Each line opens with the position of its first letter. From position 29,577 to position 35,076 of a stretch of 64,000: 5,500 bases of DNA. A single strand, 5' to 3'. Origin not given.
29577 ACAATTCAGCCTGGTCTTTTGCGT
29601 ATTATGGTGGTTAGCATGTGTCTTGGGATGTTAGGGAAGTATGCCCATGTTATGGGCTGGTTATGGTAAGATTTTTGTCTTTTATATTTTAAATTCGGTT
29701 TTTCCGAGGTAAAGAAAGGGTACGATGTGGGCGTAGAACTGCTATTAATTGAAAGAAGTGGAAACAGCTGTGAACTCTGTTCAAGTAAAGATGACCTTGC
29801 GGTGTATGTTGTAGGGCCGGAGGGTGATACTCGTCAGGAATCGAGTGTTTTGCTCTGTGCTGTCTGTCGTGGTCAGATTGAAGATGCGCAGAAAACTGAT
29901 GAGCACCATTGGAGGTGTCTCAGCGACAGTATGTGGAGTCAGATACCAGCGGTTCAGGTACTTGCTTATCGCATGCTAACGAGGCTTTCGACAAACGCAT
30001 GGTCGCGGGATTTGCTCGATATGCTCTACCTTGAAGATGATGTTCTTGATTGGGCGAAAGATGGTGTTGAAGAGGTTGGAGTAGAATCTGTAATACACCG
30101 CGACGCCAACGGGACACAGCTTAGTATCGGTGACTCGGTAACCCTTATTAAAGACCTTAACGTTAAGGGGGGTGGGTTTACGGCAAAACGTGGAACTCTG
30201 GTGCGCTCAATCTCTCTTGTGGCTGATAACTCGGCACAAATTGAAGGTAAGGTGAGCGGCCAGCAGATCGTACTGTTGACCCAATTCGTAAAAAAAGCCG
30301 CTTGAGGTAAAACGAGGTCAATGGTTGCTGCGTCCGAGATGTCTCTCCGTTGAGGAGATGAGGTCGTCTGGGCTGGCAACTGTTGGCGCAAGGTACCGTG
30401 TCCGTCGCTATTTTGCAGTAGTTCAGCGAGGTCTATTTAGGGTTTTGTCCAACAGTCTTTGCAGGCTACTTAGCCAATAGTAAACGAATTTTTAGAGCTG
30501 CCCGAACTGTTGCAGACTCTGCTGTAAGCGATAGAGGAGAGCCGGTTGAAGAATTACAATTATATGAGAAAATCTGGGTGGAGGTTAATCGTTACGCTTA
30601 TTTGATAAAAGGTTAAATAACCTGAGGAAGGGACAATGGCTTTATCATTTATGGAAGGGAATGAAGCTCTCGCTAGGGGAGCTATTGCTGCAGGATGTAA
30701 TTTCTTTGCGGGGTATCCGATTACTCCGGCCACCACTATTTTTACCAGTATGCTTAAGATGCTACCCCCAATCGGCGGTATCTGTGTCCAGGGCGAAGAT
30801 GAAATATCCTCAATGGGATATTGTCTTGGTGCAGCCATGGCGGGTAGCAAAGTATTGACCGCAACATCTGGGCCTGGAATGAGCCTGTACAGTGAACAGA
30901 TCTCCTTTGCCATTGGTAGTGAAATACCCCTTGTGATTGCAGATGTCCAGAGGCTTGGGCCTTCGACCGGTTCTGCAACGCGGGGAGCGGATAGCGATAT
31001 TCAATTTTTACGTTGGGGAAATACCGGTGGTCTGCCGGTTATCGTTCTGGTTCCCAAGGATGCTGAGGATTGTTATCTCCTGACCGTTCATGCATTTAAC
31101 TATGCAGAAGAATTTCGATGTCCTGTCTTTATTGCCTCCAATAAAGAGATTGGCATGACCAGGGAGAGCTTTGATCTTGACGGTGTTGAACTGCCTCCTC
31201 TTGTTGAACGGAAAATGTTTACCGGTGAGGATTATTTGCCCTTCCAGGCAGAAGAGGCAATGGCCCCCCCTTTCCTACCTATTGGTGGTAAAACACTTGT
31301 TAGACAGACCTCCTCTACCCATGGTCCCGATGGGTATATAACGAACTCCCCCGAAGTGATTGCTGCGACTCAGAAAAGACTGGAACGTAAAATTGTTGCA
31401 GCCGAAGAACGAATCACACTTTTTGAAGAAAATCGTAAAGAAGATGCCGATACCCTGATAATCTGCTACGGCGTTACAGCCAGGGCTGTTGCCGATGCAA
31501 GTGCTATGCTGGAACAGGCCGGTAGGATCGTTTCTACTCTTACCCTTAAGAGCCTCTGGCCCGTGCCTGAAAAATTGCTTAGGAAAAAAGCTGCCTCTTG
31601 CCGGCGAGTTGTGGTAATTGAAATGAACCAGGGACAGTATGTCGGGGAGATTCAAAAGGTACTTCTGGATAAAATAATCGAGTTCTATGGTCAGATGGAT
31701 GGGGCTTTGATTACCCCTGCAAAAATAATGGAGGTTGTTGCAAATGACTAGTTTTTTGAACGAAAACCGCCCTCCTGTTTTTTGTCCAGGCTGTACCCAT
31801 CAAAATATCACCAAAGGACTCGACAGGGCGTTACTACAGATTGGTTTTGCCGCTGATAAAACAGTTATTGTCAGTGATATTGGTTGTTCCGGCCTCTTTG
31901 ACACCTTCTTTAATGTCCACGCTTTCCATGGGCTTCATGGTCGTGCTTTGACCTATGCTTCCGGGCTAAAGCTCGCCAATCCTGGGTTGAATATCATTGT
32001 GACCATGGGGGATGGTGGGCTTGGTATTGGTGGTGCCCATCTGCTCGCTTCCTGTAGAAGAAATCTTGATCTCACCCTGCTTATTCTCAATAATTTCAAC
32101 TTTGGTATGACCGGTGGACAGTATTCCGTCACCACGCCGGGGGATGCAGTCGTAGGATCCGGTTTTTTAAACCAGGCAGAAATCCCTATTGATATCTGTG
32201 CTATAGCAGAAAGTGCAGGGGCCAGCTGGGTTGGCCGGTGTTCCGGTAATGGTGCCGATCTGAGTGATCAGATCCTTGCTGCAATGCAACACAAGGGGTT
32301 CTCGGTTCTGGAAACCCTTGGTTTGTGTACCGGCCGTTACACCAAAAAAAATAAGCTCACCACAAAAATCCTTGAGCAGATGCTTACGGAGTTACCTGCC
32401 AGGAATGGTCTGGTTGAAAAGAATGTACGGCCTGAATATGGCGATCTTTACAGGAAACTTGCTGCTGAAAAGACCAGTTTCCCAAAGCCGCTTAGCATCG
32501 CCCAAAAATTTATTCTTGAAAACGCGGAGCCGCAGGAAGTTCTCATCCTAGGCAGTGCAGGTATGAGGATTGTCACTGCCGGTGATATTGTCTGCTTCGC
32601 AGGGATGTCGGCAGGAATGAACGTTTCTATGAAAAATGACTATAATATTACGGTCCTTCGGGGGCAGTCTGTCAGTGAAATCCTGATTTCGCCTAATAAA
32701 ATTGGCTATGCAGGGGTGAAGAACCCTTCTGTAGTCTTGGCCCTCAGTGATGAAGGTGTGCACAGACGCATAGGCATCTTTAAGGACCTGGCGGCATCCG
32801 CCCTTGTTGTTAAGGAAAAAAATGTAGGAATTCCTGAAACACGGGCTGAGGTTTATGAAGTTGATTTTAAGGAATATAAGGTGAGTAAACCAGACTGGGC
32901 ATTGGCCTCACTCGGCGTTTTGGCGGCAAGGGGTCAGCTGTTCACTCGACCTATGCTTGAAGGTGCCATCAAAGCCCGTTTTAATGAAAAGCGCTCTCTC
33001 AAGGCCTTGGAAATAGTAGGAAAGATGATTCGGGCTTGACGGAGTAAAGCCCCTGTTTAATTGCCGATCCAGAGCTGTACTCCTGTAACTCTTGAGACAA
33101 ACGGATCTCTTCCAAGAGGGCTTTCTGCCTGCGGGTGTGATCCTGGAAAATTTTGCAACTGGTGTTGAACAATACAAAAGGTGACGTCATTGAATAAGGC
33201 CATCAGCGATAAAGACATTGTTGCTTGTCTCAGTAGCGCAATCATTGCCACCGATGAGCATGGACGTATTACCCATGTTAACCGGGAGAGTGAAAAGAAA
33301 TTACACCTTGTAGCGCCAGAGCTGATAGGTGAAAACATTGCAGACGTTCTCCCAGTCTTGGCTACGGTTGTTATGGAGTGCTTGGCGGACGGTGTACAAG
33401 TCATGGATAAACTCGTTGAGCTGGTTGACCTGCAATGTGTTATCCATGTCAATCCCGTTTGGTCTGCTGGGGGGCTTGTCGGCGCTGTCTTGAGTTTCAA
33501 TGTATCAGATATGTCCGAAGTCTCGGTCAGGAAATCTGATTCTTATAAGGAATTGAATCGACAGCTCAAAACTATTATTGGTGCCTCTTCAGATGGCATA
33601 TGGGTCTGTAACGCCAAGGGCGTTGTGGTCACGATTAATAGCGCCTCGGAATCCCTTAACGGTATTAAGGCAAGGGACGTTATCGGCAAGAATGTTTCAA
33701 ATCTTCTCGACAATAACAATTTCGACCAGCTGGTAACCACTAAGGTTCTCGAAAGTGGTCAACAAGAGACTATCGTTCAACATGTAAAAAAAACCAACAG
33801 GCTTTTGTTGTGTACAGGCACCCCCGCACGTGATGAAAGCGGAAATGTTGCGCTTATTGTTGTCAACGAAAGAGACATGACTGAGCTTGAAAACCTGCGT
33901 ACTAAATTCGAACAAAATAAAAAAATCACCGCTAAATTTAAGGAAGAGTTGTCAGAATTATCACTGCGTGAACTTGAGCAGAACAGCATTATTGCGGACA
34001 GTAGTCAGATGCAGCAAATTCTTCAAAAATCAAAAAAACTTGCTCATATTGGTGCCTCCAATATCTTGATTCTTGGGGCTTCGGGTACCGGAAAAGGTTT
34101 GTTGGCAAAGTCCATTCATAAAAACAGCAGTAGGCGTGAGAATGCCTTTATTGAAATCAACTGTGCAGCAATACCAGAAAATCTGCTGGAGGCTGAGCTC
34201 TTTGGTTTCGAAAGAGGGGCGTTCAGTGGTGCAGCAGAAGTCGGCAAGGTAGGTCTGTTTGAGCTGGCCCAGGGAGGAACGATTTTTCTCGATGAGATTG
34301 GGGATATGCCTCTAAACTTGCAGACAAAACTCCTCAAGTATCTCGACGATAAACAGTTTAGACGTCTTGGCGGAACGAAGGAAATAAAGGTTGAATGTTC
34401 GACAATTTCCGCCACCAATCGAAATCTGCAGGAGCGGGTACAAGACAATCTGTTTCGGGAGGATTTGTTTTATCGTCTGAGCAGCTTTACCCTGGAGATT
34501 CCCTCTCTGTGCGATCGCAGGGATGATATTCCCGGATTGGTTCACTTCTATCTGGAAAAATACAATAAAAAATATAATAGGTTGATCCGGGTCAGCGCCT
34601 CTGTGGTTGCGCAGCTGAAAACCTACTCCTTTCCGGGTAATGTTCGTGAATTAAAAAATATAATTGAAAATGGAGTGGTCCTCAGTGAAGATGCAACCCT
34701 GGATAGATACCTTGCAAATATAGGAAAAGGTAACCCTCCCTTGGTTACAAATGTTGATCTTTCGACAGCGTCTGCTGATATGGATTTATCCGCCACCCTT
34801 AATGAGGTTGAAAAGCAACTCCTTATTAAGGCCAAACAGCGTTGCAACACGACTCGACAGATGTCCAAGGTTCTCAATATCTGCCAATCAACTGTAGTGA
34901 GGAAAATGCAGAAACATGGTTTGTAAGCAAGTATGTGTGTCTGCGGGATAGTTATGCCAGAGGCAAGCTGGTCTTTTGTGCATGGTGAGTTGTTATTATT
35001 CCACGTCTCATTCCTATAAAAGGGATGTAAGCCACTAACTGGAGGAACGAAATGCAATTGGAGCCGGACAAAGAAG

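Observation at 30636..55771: Candidate anaerobic 5-aminovalerate (or GABA) to glutarate to crotonyl-CoA pathway using a tungsten AOR instead of an NAD-dependent semialdehyde dehydrogenase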

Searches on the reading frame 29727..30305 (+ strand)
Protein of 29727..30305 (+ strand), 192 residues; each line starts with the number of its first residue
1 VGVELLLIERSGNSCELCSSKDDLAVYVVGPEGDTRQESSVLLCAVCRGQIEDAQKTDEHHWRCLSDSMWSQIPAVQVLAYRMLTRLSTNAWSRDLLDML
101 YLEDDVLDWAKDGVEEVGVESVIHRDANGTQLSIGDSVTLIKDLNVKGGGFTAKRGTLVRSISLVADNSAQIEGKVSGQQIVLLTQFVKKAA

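Call 9: search_protein_families(library=pfam, proteins=[window:29727-30305:+])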
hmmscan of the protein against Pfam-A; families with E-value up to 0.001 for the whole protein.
window:29727-30305:+ (192 aa): 1 family
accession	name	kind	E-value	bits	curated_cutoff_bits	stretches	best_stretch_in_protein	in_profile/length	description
PF03831.20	YjdM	-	9.3e-27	93.1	23.2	1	124-191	1-69/69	PhnA domain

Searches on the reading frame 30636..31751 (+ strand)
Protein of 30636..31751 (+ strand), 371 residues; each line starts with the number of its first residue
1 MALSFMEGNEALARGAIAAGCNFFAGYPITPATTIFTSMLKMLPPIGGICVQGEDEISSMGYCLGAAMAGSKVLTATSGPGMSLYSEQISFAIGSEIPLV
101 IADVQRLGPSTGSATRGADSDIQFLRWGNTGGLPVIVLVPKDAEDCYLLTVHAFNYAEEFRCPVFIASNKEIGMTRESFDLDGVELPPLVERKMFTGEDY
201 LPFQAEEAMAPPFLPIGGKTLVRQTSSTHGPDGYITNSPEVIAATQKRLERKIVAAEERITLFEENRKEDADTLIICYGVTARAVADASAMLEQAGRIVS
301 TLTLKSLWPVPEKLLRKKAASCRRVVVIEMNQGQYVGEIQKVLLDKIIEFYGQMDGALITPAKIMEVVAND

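Call 3: search_protein_families(library=pfam, proteins=[window:30636-31751:+])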
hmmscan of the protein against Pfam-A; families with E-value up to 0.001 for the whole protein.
window:30636-31751:+ (371 aa): 3 families
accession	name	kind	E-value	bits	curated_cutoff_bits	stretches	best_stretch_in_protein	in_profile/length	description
PF01855.24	POR_N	-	2.7e-51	175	27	1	15-238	2-220/231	Pyruvate flavodoxin/ferredoxin oxidoreductase, thiamine diP-bdg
PF17147.9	PFOR_II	-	5.6e-15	56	27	1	271-364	1-102/102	Pyruvate:ferredoxin oxidoreductase core domain II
PF02780.25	Transketolase_C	-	1.2e-05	25.7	25.9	1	267-330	6-69/124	Transketolase, C-terminal domain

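Call 5: search_protein_families(library=ncbifam, proteins=[window:30636-31751:+], max_evalue=0.00001)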
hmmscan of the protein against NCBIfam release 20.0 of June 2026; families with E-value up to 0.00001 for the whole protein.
window:30636-31751:+ (371 aa): 12 families
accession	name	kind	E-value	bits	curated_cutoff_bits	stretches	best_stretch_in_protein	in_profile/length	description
NF006412.0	PRK08659.1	equivalog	2e-115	386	411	1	3-369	5-374/378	2-oxoacid:acceptor oxidoreductase subunit alpha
TIGR03710.1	OAFO_sf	subfamily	3e-96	323.2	482.75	1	5-367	195-560/561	2-oxoacid:acceptor oxidoreductase subunit alpha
NF007206.0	PRK09627.1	equivalog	7.6e-87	291.7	579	1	7-368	7-372/375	2-oxoglutarate synthase subunit alpha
NF005507.0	PRK07119.1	subfamily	1.4e-67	228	399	2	4-182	5-183/352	3-methyl-2-oxobutanoate dehydrogenase subunit VorB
NF041170.1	Oxoac_fdxalpha_Archa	equivalog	7.4e-58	196.4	800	1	6-341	238-591/636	2-oxoacid:ferredoxin oxidoreductase subunit alpha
NF007201.0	PRK09622.1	equivalog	1.5e-20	73.5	590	1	7-168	14-171/405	2-oxoacid:ferredoxin oxidoreductase subunit alpha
NF040682.1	PorA_Arch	equivalog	8.8e-19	67.7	550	1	3-106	3-108/387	pyruvate synthase subunit PorA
TIGR03336.1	IOR_alpha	equivalog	1.9e-17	62.8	650.9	1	4-182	3-175/595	indolepyruvate ferredoxin oxidoreductase subunit alpha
NF006232.0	PRK08366.1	equivalog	2.9e-17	62.4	646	1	6-111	10-117/394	2-ketoisovalerate ferredoxin oxidoreductase subunit alpha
NF045764.1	PhenlGlyoxDHPadG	equivalog_domain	1.2e-16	60.2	700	1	6-329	5-326/398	NADH-dependent phenylglyoxylate dehydrogenase subunit alpha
NF006233.0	PRK08367.1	equivalog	1.1e-13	50.8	625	1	5-331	6-322/394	pyruvate ferredoxin oxidoreductase subunit alpha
NF045791.1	OxalOxredalpha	equivalog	2.1e-08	33.6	500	0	8-106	9-109/395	oxalate oxidoreductase subunit alpha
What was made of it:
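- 30636..31751 (+): 2-oxoacid:ferredoxin oxidoreductase alpha subunit (POR_N, PFOR_II). Role in the pathway is unresolved. Pfam and NCBIfam, calls 3 and 5 (NF006412, 386 bits, below the 411 cut-off).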

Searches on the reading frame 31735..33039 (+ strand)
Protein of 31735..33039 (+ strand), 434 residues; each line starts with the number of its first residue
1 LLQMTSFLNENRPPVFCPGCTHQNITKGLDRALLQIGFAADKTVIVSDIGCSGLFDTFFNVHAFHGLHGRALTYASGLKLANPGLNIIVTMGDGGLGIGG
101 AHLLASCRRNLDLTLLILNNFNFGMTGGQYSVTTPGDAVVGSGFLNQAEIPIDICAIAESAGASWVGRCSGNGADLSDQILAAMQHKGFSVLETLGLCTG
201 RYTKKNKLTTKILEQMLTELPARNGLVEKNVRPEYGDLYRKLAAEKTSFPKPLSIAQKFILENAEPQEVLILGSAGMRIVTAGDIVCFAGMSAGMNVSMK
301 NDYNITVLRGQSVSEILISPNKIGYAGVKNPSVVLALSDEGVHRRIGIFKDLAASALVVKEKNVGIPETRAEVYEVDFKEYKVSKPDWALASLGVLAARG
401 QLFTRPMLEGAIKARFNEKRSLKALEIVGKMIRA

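Call 3: search_protein_families(library=pfam, proteins=[window:31735-33039:+])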
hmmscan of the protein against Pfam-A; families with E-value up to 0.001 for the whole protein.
window:31735-33039:+ (434 aa): 2 families
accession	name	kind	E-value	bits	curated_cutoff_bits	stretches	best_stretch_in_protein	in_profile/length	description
PF02775.26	TPP_enzyme_C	-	9e-26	90.9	21.9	1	48-193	1-150/151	Thiamine pyrophosphate enzyme, C-terminal TPP binding domain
PF01558.24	POR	-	7.4e-07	29.9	27.4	1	279-426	5-162/173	Pyruvate ferredoxin/flavodoxin oxidoreductase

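Call 5: search_protein_families(library=ncbifam, proteins=[window:31735-33039:+], max_evalue=0.00001)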
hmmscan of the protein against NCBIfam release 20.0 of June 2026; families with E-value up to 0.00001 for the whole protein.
window:31735-33039:+ (434 aa): 9 families
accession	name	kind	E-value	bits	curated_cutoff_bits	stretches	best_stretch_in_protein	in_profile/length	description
NF007207.0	PRK09628.1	equivalog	1e-47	163.1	364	1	11-211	13-215/277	2-oxoglutarate ferredoxin oxidoreductase subunit beta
NF008820.0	PRK11866.1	equivalog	1.7e-45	155.6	402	1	7-199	8-202/287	2-oxoacid ferredoxin oxidoreductase subunit beta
TIGR02177.1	PorB_KorB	subfamily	7.4e-44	150.3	261.9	1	16-200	3-189/286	2-oxoacid:acceptor oxidoreductase, beta subunit, pyruvate/2-ketoisovalerate family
NF041171.1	Oxoac_fdxbeta_Archa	equivalog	7.3e-41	140.4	423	1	16-199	5-190/296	2-oxoacid:ferredoxin oxidoreductase subunit beta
NF008821.0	PRK11869.1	equivalog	3.4e-35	121.3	438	1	15-200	15-202/286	2-oxoacid ferredoxin oxidoreductase subunit beta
TIGR03336.1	IOR_alpha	equivalog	1.8e-11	43.1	650.9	1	11-198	353-531/595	indolepyruvate ferredoxin oxidoreductase subunit alpha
NF005470.0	PRK07064.1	equivalog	4.5e-06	26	495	1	54-125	395-466/552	thiamine pyrophosphate-binding protein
TIGR03710.1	OAFO_sf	subfamily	4.9e-06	25.4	482.75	1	269-420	4-156/561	2-oxoacid:acceptor oxidoreductase subunit alpha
NF005485.1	PRK07092.1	equivalog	7.1e-06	25.1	493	0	65-193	396-515/523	benzoylformate decarboxylase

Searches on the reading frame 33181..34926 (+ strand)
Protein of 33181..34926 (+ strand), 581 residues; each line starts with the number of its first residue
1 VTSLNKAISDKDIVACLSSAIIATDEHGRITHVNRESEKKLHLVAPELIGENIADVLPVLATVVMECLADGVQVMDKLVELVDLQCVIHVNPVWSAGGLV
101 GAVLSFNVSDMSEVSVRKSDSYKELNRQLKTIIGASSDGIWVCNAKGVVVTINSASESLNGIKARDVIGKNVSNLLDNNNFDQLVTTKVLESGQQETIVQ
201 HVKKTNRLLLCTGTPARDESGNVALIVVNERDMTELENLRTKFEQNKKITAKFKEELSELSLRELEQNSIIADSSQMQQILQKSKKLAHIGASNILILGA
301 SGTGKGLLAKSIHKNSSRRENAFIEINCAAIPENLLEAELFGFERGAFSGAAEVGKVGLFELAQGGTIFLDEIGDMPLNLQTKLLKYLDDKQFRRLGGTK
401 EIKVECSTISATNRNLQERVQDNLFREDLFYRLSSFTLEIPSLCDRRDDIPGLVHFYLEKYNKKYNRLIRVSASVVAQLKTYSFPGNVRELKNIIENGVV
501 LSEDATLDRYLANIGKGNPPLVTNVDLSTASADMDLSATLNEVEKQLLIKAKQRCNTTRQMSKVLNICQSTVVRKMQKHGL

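Call 3: search_protein_families(library=pfam, proteins=[window:33181-34926:+])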
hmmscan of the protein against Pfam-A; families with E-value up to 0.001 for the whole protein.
window:33181-34926:+ (581 aa): 15 families
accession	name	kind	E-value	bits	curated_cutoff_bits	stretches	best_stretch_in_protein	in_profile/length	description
PF00158.32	Sigma54_activat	-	3.2e-63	212.8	20.2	1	270-438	1-167/168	Sigma-54 interaction domain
PF00989.32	PAS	-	1.7e-20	73.6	22.6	2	128-229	2-109/113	PAS fold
PF14532.12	Sigma54_activ_2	-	3.2e-19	70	25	1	272-443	2-138/138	Sigma-54 interaction domain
PF25601.1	AAA_lid_14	-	1.5e-18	66.8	27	1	445-508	2-66/87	AAA+ ATPase lid domain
PF13426.13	PAS_9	-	1.4e-17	64.3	27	1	137-235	1-103/103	PAS domain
PF08448.16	PAS_4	-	2.5e-14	53.9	23.1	1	135-237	3-109/110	PAS fold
PF18024.7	HTH_50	-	1.2e-07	31.7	27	1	534-581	2-49/50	Helix-turn-helix domain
PF07728.20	AAA_5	-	4.1e-07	30.5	22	1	294-407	1-109/139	AAA domain (dynein-related subfamily)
PF24820.1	Diguanyl_cycl_sensor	-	9e-07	29.3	28.1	0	136-201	5-72/109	Diguanylate cyclase-like sensor domain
PF00004.35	AAA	-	2.1e-06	28.7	21.2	1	295-432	1-125/131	ATPase family associated with various cellular activities (AAA)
PF13188.13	PAS_8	-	1.1e-05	25.6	21.8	0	128-179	2-50/65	PAS domain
PF07724.20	AAA_2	-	3.5e-05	24.4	27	1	293-404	4-114/166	AAA domain (Cdc48 subfamily)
PF01078.27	Mg_chelatase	-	3.7e-05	23.7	20.3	1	279-394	9-136/207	Magnesium chelatase, subunit ChlI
PF05673.19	DUF815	-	0.00019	21.1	23.8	1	266-329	26-90/249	Protein of unknown function (DUF815)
PF13191.12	AAA_16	-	0.00033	21.6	32.6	1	276-331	8-63/167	AAA ATPase domain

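Call 5: search_protein_families(library=ncbifam, proteins=[window:33181-34926:+], max_evalue=0.00001)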
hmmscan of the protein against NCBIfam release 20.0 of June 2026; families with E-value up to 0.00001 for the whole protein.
window:33181-34926:+ (581 aa): 34 families (the best 25 are shown)
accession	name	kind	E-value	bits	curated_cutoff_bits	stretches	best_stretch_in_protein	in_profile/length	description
NF041552.1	TF_PrdR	equivalog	1.5e-122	409.9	795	2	122-579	129-576/577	sigma-54 dependent transcriptional regulator PrdR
TIGR01817.1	nifA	equivalog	3e-89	300.2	528.85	1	237-511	165-437/534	nif-specific transcriptional activator NifA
TIGR02915.1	PEP_resp_reg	equivalog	6.2e-85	285.7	502.6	1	266-581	137-444/445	PEP-CTERM-box response regulator transcription factor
NF038308.1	RNA_repair_RtcR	equivalog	1e-80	272.1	650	1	196-569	112-484/530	RNA repair transcriptional activator RtcR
NF003451.0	PRK05022.1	equivalog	5.2e-79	266.3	476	1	242-555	164-483/512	nitric oxide reductase transcriptional regulator NorR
NF008469.0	PRK11361.1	equivalog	1.1e-78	265.1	714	1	228-580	104-455/461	acetoacetate metabolism transcriptional regulator AtoC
NF008085.0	PRK10820.1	equivalog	2.7e-77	260.6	576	1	123-581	77-512/520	transcriptional regulator TyrR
TIGR01818.1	ntrC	equivalog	4.7e-77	259.7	558.6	1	264-508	130-373/463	nitrogen regulation protein NR(I)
TIGR02329.1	propionate_PrpR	equivalog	5e-75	253.1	499.2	1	260-578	205-526/526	propionate catabolism operon regulatory protein PrpR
NF050807.1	TransRegFlbDCaul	equivalog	7.7e-75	252.5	750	1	266-578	116-437/454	sigma-54-dependent transcriptional regulator FlbD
NF049963.1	RespRegFlgRCampy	domain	8.1e-73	245.7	750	1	250-507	116-372/429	fla regulon two-component system response regulator FlgR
NF011953.0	PRK15424.1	equivalog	4.1e-72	243.5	703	1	263-578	214-533/538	propionate catabolism operon regulatory protein PrpR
NF008485.2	PRK11388.1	equivalog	4.4e-70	236.7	551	1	118-581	202-637/643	dihydroxyacetone kinase operon transcriptional regulator DhaR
NF011695.0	PRK15115.1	equivalog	4.4e-70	236.6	763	1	266-505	133-371/445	two-component system response regulator GlrR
NF011958.0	PRK15429.1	equivalog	1.3e-69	235.6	830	1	223-580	340-685/692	formate hydrogenlyase transcriptional activator FlhA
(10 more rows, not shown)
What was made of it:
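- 33190..34926 (+): Sigma-54 enhancer-binding protein with a PAS sensor (s54R1). Presumed activator of gabT-AOR. Calls 3 and 5.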
